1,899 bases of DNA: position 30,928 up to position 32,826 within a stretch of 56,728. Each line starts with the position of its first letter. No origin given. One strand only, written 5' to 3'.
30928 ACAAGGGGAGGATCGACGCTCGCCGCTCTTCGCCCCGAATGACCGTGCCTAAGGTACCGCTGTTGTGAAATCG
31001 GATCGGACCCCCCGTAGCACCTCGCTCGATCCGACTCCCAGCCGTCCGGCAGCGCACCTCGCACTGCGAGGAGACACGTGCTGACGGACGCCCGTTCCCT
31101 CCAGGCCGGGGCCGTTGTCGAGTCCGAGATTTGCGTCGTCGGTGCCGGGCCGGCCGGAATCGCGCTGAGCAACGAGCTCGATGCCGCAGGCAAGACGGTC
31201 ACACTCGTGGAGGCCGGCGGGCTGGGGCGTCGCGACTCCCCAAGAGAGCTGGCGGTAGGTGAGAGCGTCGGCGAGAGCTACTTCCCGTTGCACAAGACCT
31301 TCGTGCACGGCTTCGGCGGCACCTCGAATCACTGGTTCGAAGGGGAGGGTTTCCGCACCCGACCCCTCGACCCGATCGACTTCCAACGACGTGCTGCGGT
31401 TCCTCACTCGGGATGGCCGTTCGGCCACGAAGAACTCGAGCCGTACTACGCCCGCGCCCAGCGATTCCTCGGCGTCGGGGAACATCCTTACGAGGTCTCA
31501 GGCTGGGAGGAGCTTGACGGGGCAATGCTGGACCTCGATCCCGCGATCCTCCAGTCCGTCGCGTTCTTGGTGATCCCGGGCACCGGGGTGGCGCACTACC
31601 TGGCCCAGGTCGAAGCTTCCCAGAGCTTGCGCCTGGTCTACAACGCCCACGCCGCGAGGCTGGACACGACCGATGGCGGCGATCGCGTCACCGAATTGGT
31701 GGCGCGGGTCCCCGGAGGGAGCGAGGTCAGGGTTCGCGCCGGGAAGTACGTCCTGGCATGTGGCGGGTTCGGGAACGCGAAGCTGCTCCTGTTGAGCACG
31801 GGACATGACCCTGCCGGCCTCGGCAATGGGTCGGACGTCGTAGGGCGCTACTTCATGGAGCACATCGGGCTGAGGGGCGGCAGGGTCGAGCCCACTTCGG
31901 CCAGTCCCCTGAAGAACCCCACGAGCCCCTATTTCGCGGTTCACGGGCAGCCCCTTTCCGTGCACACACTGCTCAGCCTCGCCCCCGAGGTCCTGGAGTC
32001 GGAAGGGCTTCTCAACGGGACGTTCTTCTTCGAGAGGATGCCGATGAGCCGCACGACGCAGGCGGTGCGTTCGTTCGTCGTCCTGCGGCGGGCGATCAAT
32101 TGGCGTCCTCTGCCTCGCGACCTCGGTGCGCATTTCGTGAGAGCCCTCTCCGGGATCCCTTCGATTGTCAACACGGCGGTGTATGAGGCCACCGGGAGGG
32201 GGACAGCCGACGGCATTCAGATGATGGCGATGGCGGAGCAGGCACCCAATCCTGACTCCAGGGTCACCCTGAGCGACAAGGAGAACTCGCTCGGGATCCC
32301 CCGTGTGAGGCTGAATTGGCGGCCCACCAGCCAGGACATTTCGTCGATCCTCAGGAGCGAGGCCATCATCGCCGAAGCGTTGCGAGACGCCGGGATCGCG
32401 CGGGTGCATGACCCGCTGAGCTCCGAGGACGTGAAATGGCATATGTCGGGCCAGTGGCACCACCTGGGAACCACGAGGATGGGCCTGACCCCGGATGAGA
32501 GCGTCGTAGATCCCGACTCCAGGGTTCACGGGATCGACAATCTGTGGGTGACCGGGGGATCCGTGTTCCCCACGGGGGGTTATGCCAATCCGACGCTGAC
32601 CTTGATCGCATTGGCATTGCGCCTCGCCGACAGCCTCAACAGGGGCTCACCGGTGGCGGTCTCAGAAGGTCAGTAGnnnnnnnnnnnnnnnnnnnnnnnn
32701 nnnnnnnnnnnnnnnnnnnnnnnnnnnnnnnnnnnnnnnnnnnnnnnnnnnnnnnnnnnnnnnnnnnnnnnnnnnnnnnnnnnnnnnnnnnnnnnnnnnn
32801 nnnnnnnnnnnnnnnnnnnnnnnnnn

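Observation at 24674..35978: Candidate heptose-based surface glycan / protein O-glycosylation system (best candidate for a new system in this window)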

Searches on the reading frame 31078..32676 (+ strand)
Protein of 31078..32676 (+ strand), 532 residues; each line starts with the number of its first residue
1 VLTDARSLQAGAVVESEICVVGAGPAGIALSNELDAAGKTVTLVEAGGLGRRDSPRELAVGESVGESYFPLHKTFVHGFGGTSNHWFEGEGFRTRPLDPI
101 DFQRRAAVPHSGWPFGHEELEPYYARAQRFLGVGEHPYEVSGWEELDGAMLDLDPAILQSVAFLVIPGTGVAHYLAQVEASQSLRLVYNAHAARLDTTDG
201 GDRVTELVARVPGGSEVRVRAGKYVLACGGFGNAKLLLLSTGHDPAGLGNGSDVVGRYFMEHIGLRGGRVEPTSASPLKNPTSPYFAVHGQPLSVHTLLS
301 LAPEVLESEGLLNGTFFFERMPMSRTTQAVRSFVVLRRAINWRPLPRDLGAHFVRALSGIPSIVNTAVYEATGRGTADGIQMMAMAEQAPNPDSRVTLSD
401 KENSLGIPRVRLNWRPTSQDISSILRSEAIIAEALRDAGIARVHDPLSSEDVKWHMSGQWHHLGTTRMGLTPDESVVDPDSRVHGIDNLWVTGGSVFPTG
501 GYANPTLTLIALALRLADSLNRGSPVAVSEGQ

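Call 4: search_protein_families(library=pfam, proteins=[window:31078-32676:+], max_evalue=0.01)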
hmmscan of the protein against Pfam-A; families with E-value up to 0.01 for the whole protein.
window:31078-32676:+ (532 aa): 6 families
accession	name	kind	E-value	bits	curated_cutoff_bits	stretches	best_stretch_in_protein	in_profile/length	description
PF05199.19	GMC_oxred_C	-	1.1e-25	91.3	24.6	1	390-513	1-139/139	GMC oxidoreductase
PF01266.30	DAO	-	4e-09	36.9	27.9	1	18-236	2-209/353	FAD dependent oxidoreductase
PF00890.30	FAD_binding_2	-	1e-06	28.6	20.4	1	166-235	139-207/414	FAD binding domain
PF01494.25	FAD_binding_3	-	2e-05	24.4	22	1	16-46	2-32/349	FAD binding domain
PF07992.20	Pyr_redox_2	-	0.00032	20.7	26.1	1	17-48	2-33/291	Pyridine nucleotide-disulphide oxidoreductase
PF13450.12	NAD_binding_8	-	0.00084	20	21.9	1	20-47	1-28/68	NAD(P)-binding Rossmann-like domain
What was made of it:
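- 31078..32676 (+): Cytoplasmic GMC flavoprotein of a sugar-oxidising clade, transcribed divergently from the heptose operon. GMC_oxred_C 1.1e-25 (call 4).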

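Call 5: search_protein_families(library=ncbifam, proteins=[window:31078-32676:+], max_evalue=0.01)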
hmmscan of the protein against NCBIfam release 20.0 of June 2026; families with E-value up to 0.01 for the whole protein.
window:31078-32676:+ (532 aa): 14 families
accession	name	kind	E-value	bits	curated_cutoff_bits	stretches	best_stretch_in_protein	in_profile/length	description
TIGR02462.1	pyranose_ox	equivalog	1e-15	57.7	544.9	1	461-519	484-542/548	pyranose oxidase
TIGR03970.1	mycofact_MftG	equivalog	1.5e-14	53.9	387.45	1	380-518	342-484/487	mycofactocin dehydrogenase MftG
NF002550.0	PRK02106.1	subfamily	1.2e-12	47.1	605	1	452-529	464-542/563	choline dehydrogenase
TIGR04542.1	GMC_mycofac_2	equivalog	2.3e-11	43.4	400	1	383-520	300-425/425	mycofactocin system GMC family oxidoreductase MftG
TIGR01810.1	betA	equivalog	6.4e-10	38.3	732.1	1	450-520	455-526/532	choline dehydrogenase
NF038210.1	GMC_mycofac_3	equivalog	3.8e-07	29.3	300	1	427-517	326-409/418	mycofactocin system GMC family oxidoreductase MftG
NF004780.0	PRK06126.1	subfamily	1.4e-06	26.9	445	1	13-56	6-48/552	hypothetical protein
NF058674.1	CholsOxChoxAB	equivalog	5.7e-06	25.1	850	1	458-515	470-527/535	cholesterol oxidase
NF006593.0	PRK09126.1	equivalog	4.9e-05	22.4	420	1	15-48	4-37/393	5-demethoxyubiquinol-8 5-hydroxylase UbiM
NF049967.1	QhpG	equivalog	0.00074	18.5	240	1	18-46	1-29/423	flavin-dependent monooxygenase QhpG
TIGR02734.1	crtI_fam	subfamily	0.00087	18.1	238.1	1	18-46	1-29/504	phytoene desaturase family protein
NF006130.0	PRK08274.1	equivalog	0.0012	17.8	369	0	166-235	129-197/467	FAD-dependent tricarballylate dehydrogenase TcuA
TIGR01317.1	GOGAT_sm_gam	subfamily_domain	0.0042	16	447.7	1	17-45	145-173/485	glutamate synthase small subunit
NF002480.1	PRK01747.1-1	equivalog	0.0091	14.4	540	0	12-46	245-279/645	bifunctional tRNA (5-methylaminomethyl-2-thiouridine)(34)-methyltransferase MnmC2/FAD-dependent 5-carboxymethylaminomethyl-2-thiouridine(34)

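Call 36: search_solved_structures(query=window:31078-32676:+, max_evalue=0.00001)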
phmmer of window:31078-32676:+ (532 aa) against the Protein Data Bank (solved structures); distinct sequences matched with E-value up to 0.00001: 47.
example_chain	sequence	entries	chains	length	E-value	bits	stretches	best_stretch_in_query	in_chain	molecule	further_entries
6a2u_B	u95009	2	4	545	8.8e-28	100.8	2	380-522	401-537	Glucose dehydrogenase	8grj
8hdd_A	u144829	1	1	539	9.2e-28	100.8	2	380-522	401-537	Glucose dehydrogenase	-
8xcm_A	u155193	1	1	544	7.7e-26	94.4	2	363-520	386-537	Fructose dehydrogenase large subunit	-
8k6k_A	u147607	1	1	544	1.6e-25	93.4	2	363-520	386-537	Fructose dehydrogenase (N1146A) large subunit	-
7w2j_A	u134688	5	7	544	1.9e-25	93.1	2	363-520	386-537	Fructose dehydrogenase large subunit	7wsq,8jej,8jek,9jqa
8xcn_A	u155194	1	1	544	2.4e-24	89.5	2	363-520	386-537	Fructose dehydrogenase large subunit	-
8k6j_A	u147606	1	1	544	3e-24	89.2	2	363-520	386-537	Fructose dehydrogenase (H1147A) large subunit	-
7dve_A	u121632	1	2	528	1.2e-14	57.5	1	340-517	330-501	6'''-hydroxyparomomycin C oxidase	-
7qf8_A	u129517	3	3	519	7.6e-14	54.8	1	393-518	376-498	GMC oxidoreductase family protein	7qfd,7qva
9fl2_A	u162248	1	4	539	1.5e-12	50.6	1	458-521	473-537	pyranose oxidase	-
8qve_A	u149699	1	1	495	1.6e-12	50.5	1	395-520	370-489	Pyranose oxidase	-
4qi7_A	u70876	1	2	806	1.1e-09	41.2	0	450-516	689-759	Cellobiose dehydrogenase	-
8b7s_A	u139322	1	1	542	1.7e-08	37.2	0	460-521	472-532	Chloramphenicol-inactivating oxidoreductase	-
6f97_A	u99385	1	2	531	2.3e-08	36.7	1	452-520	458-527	5-(hydroxymethyl)furfural oxidase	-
4udp_A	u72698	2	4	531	2.9e-08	36.4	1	452-520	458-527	GLUCOSE-METHANOL-CHOLINE OXIDOREDUCTASE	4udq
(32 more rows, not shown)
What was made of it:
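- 31078..32676 (+): PDB 6A2U 8.8e-28, plus 7W2J, 7DVE and 7QF8 (call 36).
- Checked: Its best solved relatives all oxidise sugars: FAD-glucose dehydrogenase 6A2U, fructose dehydrogenase 7W2J, LivQ 7DVE, glycoside 3-oxidase 7QF8 and pyranose oxidases (call 36).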
